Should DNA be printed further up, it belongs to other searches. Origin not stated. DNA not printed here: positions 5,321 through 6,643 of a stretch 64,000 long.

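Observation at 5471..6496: Orphan single-polypeptide HTH + GHKL ATPase + STAS-like protein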

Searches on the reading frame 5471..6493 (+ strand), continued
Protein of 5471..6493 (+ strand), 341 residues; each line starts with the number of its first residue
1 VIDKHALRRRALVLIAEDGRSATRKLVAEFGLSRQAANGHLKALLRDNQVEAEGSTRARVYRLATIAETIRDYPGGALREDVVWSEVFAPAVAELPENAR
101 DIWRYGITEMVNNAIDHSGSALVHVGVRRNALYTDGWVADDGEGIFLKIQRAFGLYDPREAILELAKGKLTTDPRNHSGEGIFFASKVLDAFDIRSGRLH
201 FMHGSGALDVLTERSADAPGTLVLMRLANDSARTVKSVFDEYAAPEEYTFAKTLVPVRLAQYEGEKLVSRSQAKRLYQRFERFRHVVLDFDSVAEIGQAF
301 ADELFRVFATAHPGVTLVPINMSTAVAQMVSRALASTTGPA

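Call 18: find_encoding_contigs(protein=P0108, flank=8000, max_places=4)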
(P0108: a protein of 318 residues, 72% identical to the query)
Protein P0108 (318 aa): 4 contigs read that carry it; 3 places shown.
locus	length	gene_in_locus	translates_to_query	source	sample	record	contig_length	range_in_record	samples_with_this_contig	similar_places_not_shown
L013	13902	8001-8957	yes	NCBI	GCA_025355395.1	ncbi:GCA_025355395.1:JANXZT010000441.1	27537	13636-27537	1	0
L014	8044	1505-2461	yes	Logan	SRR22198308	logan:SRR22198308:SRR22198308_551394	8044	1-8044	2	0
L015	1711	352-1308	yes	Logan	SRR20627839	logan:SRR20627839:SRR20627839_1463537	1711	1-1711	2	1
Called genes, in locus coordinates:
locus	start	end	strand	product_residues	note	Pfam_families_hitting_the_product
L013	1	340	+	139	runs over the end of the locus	PF13279:4HBT_2, PF03061:4HBT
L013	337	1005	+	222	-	PF01618:MotA_ExbB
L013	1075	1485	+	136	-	PF02472:ExbD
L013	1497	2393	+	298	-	PF13103:TonB_2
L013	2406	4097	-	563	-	PF27104:FimW_N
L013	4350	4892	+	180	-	PF00254:FKBP_C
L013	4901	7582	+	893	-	PF17900:Peptidase_M1_N, PF01433:Peptidase_M1, PF11940:DUF3458, PF17432:DUF3458_C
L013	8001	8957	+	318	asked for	PF14213:DUF4325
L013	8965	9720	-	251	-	PF00175:NAD_binding_1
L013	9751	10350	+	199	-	PF13302:Acetyltransf_3, PF00583:Acetyltransf_1, PF13420:Acetyltransf_4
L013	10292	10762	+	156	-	-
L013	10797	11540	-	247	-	PF00106:adh_short, PF13561:adh_short_C2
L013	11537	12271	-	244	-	PF11227:DUF3025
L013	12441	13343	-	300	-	PF10411:DsbC_N, PF01323:DSBA (faint), PF13098:Thioredoxin_2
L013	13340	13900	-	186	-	?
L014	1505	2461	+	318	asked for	PF14213:DUF4325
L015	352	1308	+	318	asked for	PF14213:DUF4325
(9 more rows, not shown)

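Call 19: find_related_loci(query=A1, collection=genome_contigs, flank=10000)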
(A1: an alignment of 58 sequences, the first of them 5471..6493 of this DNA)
Query A1 (341 aa) in genome_contigs; peptide patterns used: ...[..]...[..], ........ (x = any residue, [..] = any of these).
600 stretches matched a pattern (row limit reached: there are more); 530 encode a relative of the query (tblastn E <= 1e-3); the best 80 are kept; 80 distinct loci.
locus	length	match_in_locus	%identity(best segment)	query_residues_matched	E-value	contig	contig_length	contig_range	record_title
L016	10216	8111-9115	81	1-335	0e+0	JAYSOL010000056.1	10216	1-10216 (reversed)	MAG: Gammaproteobacteria bacterium isolate GFS_11195 GFS_11195_55, whole genome shotgun sequence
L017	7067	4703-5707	81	1-335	0e+0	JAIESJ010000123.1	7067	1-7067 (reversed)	MAG: Burkholderiales bacterium isolate co.spades.METABAT.2.5kb_011 c_000000417092, whole genome shotgun sequence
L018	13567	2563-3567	78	1-335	1e-174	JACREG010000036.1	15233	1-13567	MAG: Gammaproteobacteria bacterium isolate NC_groundwater_1693_Pr3_B-0.1um_62_12 SR-2_scaffold_141_808248, whole genome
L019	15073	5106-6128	71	1-341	2e-158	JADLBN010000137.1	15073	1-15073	MAG: Burkholderiales bacterium isolate SJ17 c_000000513364, whole genome shotgun sequence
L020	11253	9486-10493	68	2-337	3e-150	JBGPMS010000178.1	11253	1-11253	MAG: Gammaproteobacteria bacterium isolate OBJ_0618_7090110_232 k141_8820731_length_11253_cov_27.4558, whole genome shot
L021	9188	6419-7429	64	1-337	1e-142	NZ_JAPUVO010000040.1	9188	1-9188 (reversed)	MAG: Propionivibrio sp. isolate MAG Bin178 bin178_k141_168, whole genome shotgun sequence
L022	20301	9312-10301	64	1-330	3e-142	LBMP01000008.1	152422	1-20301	Desulfocarbo indianensis strain SCBM scaffold8.1, whole genome shotgun sequence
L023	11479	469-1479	62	2-338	6e-142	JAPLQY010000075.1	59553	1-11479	MAG: Rhodocyclales bacterium isolate LacPavin_0818_WC45_MAG_62_25 LacPavin_0818_WC45_scaffold_110388, whole genome shotg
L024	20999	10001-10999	62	3-335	1e-141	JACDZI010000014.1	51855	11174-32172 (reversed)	MAG: Rhodocyclaceae bacterium isolate ppb04 NODE_66_length_51855_cov_68.438726, whole genome shotgun sequence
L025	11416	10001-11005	63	2-336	1e-140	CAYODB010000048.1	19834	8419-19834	MAG TPA_asm: uncultured Bordetella sp. isolate SRP128246_co1_394 genome assembly, contig: NODE_5665_length_19834_cov_8.7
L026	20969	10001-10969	64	11-333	1e-140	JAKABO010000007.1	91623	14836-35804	MAG: Proteobacteria bacterium isolate WH2.bin26 NODE_286_length_91623_cov_6.925221, whole genome shotgun sequence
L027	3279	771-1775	65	2-336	8e-146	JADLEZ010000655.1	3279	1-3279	MAG: Burkholderiales bacterium isolate SJ348 c_000001623174, whole genome shotgun sequence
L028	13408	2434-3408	65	12-336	1e-139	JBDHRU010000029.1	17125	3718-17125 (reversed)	MAG: Nitrosomonas sp. isolate AS-MESO-OLR.31 NODE_10716_length_17125_cov_7.698381, whole genome shotgun sequence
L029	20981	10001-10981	65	14-341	3e-139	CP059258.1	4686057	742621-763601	MAG: Anaerolineae bacterium isolate SSC4 chromosome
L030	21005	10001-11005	64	1-335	1e-138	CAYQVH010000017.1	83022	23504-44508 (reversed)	MAG TPA_asm: uncultured Candidatus Accumulibacter sp. isolate SRP173033_co1_329 genome assembly, contig: NODE_376_length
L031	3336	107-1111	65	7-340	1e-143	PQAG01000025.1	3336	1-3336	MAG: Nitrosomonadales bacterium isolate FeB_15 contig_14781, whole genome shotgun sequence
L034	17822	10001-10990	64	3-332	1e-136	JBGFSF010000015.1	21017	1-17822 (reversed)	MAG: Pseudomonadota bacterium isolate BA1A30.2019.Bin.39 NODE_1408_length_21017_cov_10.299435, whole genome shotgun sequ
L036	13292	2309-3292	64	7-334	1e-135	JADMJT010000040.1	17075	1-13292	MAG: Burkholderiales bacterium isolate MAG_47 NODE_2305_length_17075_cov_85.905464, whole genome shotgun sequence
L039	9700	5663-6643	63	7-333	4e-135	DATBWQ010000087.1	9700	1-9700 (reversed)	MAG TPA_asm: Gallionella sp. isolate SMAG_U7545 k141_1276398, whole genome shotgun sequence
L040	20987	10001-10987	64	7-335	4e-135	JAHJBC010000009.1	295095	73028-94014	MAG: Gammaproteobacteria bacterium isolate Modern_marine.mb.240 Modern_marine.mb.240_k141_1320423, whole genome shotgun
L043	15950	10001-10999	62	2-334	7e-134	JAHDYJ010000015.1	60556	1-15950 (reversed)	MAG: Burkholderiales bacterium isolate PRO12 NODE_1152_length_60556_cov_7.632469, whole genome shotgun sequence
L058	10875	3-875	63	40-330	3e-117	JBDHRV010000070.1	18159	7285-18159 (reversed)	MAG: Burkholderiales bacterium isolate AS-MESO-3CA.107 NODE_13289_length_18159_cov_15.335251, whole genome shotgun seque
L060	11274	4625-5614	58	2-330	5e-115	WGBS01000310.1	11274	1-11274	MAG: Gammaproteobacteria bacterium isolate S144_34 k151_5683, whole genome shotgun sequence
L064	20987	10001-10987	54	7-335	3e-112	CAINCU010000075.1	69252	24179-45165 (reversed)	MAG: uncultured Gallionellaceae bacterium isolate MJ-time_bin-5145 genome assembly, contig: bin-5145:75/76, whole genome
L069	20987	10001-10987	52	7-335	8e-110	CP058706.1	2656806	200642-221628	MAG: Coxiellaceae bacterium isolate SSA3 chromosome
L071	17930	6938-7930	53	7-335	3e-109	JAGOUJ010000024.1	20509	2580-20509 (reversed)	MAG: Gammaproteobacteria bacterium isolate Gw_Eff_bin_481 Gw_Eff_5432_length_20509_cov_9.742125, whole genome shotgun se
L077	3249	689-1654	52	18-339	7e-104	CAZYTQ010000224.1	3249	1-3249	MAG TPA_asm: uncultured Anaerolineaceae bacterium isolate SRP344714_co2_422 genome assembly, contig: NODE_74856_length_3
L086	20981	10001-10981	64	7-333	3e-134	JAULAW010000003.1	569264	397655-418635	MAG: Gallionellaceae bacterium isolate MAG.26 contig_338, whole genome shotgun sequence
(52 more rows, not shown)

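Call 22: predict_structure(alignment_id=A1)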
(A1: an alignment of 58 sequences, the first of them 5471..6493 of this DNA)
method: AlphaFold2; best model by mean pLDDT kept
length: 341 residues; sequences in the alignment: 58
mean_pLDDT: 82.5   pTM: 0.75
mean pLDDT of the five models: 82.5, 80.4, 78.5, 75.8, 72.5
residues with pLDDT >= 90: 133; 70-90: 149; 50-70: 43; < 50: 16
segments of 3 or more residues with pLDDT < 50: 169-180, 339-341
pLDDT, mean of each block of 10 residues (from residue 1): 88 91 92 92 95 82 95 92 97 96 90 80 95 94 79 78 62 46 67 84 74 68 91 83 58 73 68 84 85 87 92 89 90 72 38
secondary structure, 60 per line:
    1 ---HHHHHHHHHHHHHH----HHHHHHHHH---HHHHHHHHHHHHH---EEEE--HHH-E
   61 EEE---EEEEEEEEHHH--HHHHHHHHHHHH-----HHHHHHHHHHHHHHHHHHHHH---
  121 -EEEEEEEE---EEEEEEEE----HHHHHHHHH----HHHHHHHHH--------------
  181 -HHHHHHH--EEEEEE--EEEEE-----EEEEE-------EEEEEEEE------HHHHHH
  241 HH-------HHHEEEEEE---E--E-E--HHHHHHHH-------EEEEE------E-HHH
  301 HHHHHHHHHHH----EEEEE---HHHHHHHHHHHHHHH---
elements in order: H4-17 H22-30 H34-46 E50-53 E60-63 E67-74 H80-91 H97-117 E122-129 E133-140 H145-153 H158-166 H182-188 E191-196 E199-203 E209-213 E221-228 H235-242 E253-258 H270-277 E285-289 H298-311 E316-320 H324-338

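Call 25: fold_search(model_id=the predicted structure, library=pdb)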
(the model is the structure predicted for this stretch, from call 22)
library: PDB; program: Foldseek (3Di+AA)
matches with E <= 10: 1214; with E <= 0.001: 4
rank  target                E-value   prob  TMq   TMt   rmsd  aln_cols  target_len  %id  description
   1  1l0o_A                2.4e-05  1.00  0.31  0.67   3.8       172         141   16  Crystal Structure of the Bacillus stearothermophilus Anti-Sigma Factor SpoIIAB with the Sporulation Sigma Factor Sigma (released 2002-04-03)
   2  1til_E                3.4e-05  1.00  0.31  0.69   3.8       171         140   15  Crystal Structures of the ADP and ATP bound forms of the Bacillus Anti-sigma factor SpoIIAB in complex with the Anti-a (released 2004-06-15)
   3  1th8_A                4.6e-05  1.00  0.31  0.73   3.5       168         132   17  Crystal Structures of the ADP and ATP bound forms of the Bacillus Anti-sigma factor SpoIIAB in complex with the Anti-a (released 2004-06-15)
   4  1tid_A                4.0e-04  1.00  0.33  0.76   3.2       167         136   18  Crystal Structures of the ADP and ATP bound forms of the Bacillus Anti-sigma factor SpoIIAB in complex with the Anti-a (released 2004-06-15)
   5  1tid_C                1.1e-03  1.00  0.31  0.73   3.5       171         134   18  Crystal Structures of the ADP and ATP bound forms of the Bacillus Anti-sigma factor SpoIIAB in complex with the Anti-a (released 2004-06-15)
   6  5iuk_E                2.3e-03  0.98  0.22  0.35  17.6       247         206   14  Crystal structure of the DesK-DesR complex in the phosphotransfer state with high Mg2+ (150 mM) (released 2016-12-21)
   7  5iuj_E                2.4e-03  0.95  0.22  0.33  16.7       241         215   14  Crystal structure of the DesK-DesR complex in the phosphotransfer state with low Mg2+ (20 mM) (released 2016-12-21)
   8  4z1i_B                2.4e-03  0.94  0.18  0.13  11.0       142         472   16  Crystal structure of human Trap1 with AMPPNP (released 2015-04-29)
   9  5iul_E                2.6e-03  0.98  0.23  0.36  17.7       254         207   14  Crystal structure of the DesK-DesR complex in the phosphotransfer state with high Mg2+ (150 mM) and BeF3 (released 2016-12-21)
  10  5iuk_B                2.7e-03  0.95  0.21  0.33  17.0       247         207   14  Crystal structure of the DesK-DesR complex in the phosphotransfer state with high Mg2+ (150 mM) (released 2016-12-21)
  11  7ssj_A                2.9e-03  0.92  0.21  0.31  14.7       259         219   14  Crystal structure of the DesK-DesR complex in the phosphatase state (released 2022-11-16)
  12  1thn_A                3.1e-03  1.00  0.32  0.73   3.5       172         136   19  Crystal Structures of the ADP and ATP bound forms of the Bacillus Anti-sigma factor SpoIIAB in complex with the Anti-a (released 2004-06-15)
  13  4z1i_D                3.1e-03  0.94  0.18  0.14  11.3       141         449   15  Crystal structure of human Trap1 with AMPPNP (released 2015-04-29)
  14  9i0v_A                3.4e-03  0.57  0.16  0.22  15.2       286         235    7  Crystal structure of DasR in complex with a synthetic DasR-binding RNA aptamer (released 2026-01-28)
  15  3gig_B                3.7e-03  0.97  0.23  0.36  17.3       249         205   16  Crystal structure of phosphorylated DesKC in complex with AMP-PCP (released 2009-09-15)
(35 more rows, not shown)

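Call 26: search_protein_representatives(protein=window:5471-6493:+)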
Query: 341 residues. Proteins with E-value up to 0.001 (for the whole library): 2638; up to 1e-10: 1744; up to 1e-30: 791. The best 150 are listed.
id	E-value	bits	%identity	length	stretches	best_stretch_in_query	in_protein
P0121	1.1e-124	432.1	60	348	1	2-335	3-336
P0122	3.9e-111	387.5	55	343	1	1-336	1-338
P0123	6.0e-101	354.0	63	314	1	1-262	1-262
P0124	1.7e-95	336.1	52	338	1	14-333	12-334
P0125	5.3e-93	328.0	50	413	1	12-323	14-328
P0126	2.6e-90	319.1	51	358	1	23-335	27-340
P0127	3.4e-89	315.5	51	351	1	7-333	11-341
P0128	2.1e-84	299.7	48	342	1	7-336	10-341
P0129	3.5e-83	295.7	47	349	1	25-340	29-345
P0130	1.8e-82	293.4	51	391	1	28-335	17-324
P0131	2.4e-82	292.9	50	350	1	18-335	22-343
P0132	7.3e-82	291.4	47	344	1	14-336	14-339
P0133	1.2e-81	290.6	44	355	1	7-336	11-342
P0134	3.1e-81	289.3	51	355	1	23-333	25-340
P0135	2.2e-80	286.5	47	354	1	5-336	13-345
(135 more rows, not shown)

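Call 28: search_protein_families(library=padloc, proteins=[L003:5021-7900:+, L003:9077-12421:+, L003:4-2991:+, L003:3263-4456:+, L003:4464-5021:+, L001:901-3402:+, L001:3405-5474:+], max_evalue=0.00001)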
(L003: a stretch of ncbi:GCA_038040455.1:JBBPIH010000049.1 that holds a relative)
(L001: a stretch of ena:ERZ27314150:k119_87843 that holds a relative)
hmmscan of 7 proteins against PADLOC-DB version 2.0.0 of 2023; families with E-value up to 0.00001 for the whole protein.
L003:5021-7900:+ (960 aa): 7 families
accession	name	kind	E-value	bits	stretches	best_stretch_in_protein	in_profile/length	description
PDLC00660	HmaB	-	0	1501.3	1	2-947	8-957/967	DNA-adenine methylase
PDLC00661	HmaB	-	0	1379.5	1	2-945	7-961/973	DNA-adenine methylase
PDLC03233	MTase_II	-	5.7e-34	115.7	1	398-777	336-710/731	Type II methyltransferase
PDLC03352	MTase_II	-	1.4e-30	103.9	1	407-589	413-599/1023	Type II methyltransferase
PDLC02189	DUF1156_MTase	-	6.4e-20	69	2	131-174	164-207/944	-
PDLC03314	MTase_II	-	9.2e-13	45.2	0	131-168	164-201/944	Type II methyltransferase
PDLC03322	MTase_II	-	9.2e-06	22.8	0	134-170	68-104/446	Type II methyltransferase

L003:9077-12421:+ (1115 aa): 2 families
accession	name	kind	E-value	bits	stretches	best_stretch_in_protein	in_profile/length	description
PDLC00662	HmaC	-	0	1170.1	1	168-1113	3-940/941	AAA+ ATPase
PDLC02192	DUF499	-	2.4e-42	142.8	1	209-858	34-636/1022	-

L003:4-2991:+ (996 aa): 46 families (the best 25 are shown)
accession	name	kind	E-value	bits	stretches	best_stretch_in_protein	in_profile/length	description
PDLC00659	HmaA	-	0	1375.9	1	1-994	198-1171/1176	SNF2 helicase / DEAD-box helicase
PDLC02620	DrmD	-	4.2e-83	277.9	2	26-298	215-472/1060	DrmD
PDLC02504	BrxHI|BrxHII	-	3.3e-75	251.7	2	332-581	483-727/971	BrxHII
PDLC02621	DrmD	-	4.4e-71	238.4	1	25-475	251-674/1040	DrmD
PDLC02500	BrxHI|BrxHII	-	1.5e-68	230.3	1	28-542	230-687/933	BrxHI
PDLC02572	DrmA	-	3.5e-47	159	1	28-468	249-665/1043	DrmA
PDLC02623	DrmD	-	1.5e-43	146.7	2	332-570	528-754/1040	DrmD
PDLC02632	DrmD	-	9.6e-43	144.6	2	27-280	253-491/662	DrmD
PDLC02633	DrmD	-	5.1e-37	125.3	1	28-435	256-632/839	DrmD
PDLC02624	DrmD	-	2.5e-35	120.1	1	28-443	95-478/652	DrmD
PDLC02619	DrmD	-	4.3e-33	112.5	2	380-461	484-564/872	DrmD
PDLC02634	DrmD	-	4.8e-29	98.8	2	372-473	524-624/900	DrmD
PDLC02193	PLD_Helicase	-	3.6e-25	86.3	1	338-465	696-832/905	-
PDLC02840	DpdE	-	9e-24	81.8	2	334-450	561-673/1091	DpdE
PDLC02625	DrmD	-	2.6e-20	70.6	1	334-437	268-375/792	DrmD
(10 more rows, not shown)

L003:3263-4456:+ (398 aa): 8 families
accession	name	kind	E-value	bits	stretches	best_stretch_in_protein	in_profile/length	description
PDLC03877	NsnA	-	4.9e-54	182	1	15-395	23-378/385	-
PDLC04027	PD-T4-2_A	-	4.2e-37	126.1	2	198-396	165-361/363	-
PDLC04151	HEC-05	-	3.5e-11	40.5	0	45-88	31-74/600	-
PDLC04150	HEC-05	-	4.6e-09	33.7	0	50-90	18-58/583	-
PDLC04709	PDC-M55C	-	3.9e-08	30.4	1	29-92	4-67/554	-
PDLC04154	HEC-06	-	9e-08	29.2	1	41-109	10-86/569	-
PDLC04157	HEC-06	-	9.4e-07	25.8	1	39-114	8-94/558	-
PDLC02792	SspE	-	8.1e-06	22.4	0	54-81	24-51/771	SspE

L003:4464-5021:+ (186 aa): 0 families

L001:901-3402:+ (834 aa): 6 families
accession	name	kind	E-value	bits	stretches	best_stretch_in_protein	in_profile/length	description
PDLC02198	IetS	-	4.3e-36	122.2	1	274-824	246-777/795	-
PDLC04233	IetS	-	1.7e-25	87.3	1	275-832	294-850/855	-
PDLC02197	IetS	-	9.5e-23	78.4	1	232-646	209-578/749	-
PDLC02199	IetS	-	1.1e-17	61.5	1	271-647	303-648/826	-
PDLC02201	IetS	-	9.4e-15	51.9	1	273-646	244-569/781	-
PDLC03014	subtilase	-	4.1e-06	24.5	0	228-591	141-376/391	-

L001:3405-5474:+ (690 aa): 28 families (the best 25 are shown)
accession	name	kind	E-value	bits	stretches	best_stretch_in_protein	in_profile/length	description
PDLC01087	C3a187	-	5.8e-27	92.7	2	435-686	320-551/559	NERD+UvrD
PDLC00132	GajB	-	2.8e-23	80.4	2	604-676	535-599/625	UrvD helicase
PDLC03802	RTasHel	-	7.8e-21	72.6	2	244-579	17-324/675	DRT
PDLC00114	GajB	-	4.2e-20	69.9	2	232-599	8-381/635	UrvD helicase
PDLC00117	GajB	-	3.9e-17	60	2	605-675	510-572/604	UrvD helicase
PDLC00104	GajB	-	1e-16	58.8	2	245-477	15-206/574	UrvD helicase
PDLC00127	GajB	-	3.2e-15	53.6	1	600-675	497-564/594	UrvD helicase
PDLC00130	GajB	-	6.9e-13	45.7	1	607-676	506-567/589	UrvD helicase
PDLC00107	GajB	-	2.2e-12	44.4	1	598-678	468-557/587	UrvD helicase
PDLC00121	GajB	-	2.4e-12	44.2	0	435-477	203-242/565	UrvD helicase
PDLC00103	GajB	-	5.2e-12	43.5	1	435-582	212-359/612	UrvD helicase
PDLC00123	GajB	-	2.3e-11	41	1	590-675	422-505/540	UrvD helicase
PDLC00129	GajB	-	2.1e-10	37.8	1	435-532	227-325/594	UrvD helicase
PDLC00135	GajB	-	5.3e-10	36.8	1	592-686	495-588/603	UrvD helicase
PDLC00106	GajB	-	5.1e-09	33.2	0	234-316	6-91/577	UrvD helicase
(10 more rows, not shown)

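Call 37: search_protein_families(library=pfam, alignment_id=A2, max_evalue=0.00001)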
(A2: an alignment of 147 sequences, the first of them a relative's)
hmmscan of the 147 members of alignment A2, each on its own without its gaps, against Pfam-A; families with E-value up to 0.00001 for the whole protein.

A. member 1, L013:4739-7579:+ (947 aa): 4 families
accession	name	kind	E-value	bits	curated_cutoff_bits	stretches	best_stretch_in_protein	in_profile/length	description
PF17432.8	DUF3458_C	-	9.7e-105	350.9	24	1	624-945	2-319/320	Domain of unknown function (DUF3458_C) ARM repeats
PF01433.26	Peptidase_M1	-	3.6e-52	177.6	27.7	1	290-494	2-208/218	Peptidase family M1 domain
PF11940.14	DUF3458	-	2.5e-31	108.4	28.6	1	512-619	1-94/95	Domain of unknown function (DUF3458) Ig-like fold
PF17900.6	Peptidase_M1_N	-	2.7e-12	47.6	25.8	1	179-250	117-186/186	Peptidase M1 N-terminal domain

B. families by the number of members that match (of 147 scanned): 163 families (the first 25 are shown)
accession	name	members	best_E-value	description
PF18731.6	HEPN_Swt1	3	1.2e-34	Swt1-like HEPN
PF02518.31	HATPase_c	3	9.3e-30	Histidine kinase-, DNA gyrase B-, and HSP90-like ATPase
PF02661.23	Fic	3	1.3e-16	Fic/DOC family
PF18766.7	SWI2_SNF2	2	1.1e-71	SWI2/SNF2 ATPase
PF13424.12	TPR_12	2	3.5e-58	Tetratricopeptide repeat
PF13374.12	TPR_10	2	1.7e-43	Tetratricopeptide repeat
PF24885.1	TPR_NPHP3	2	5.8e-41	Nephrocystin-3 TPR domain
PF04313.20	HSDR_N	2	1.2e-38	Type I restriction enzyme R protein N terminus (HSDR_N)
PF22679.2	T1R_D3-like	2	6.6e-37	Type I restriction enzyme subunit R domain 3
PF05685.18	Uma2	2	9.5e-33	Putative restriction endonuclease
PF22022.2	Phage_int_M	2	3.5e-32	Phage integrase central domain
PF00989.32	PAS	2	6.8e-32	PAS fold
PF00072.30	Response_reg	2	2.6e-28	Response regulator receiver domain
PF06634.17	DUF1156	2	1.9e-27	Protein of unknown function (DUF1156)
PF04465.17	DUF499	2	5.9e-27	Protein of unknown function (DUF499)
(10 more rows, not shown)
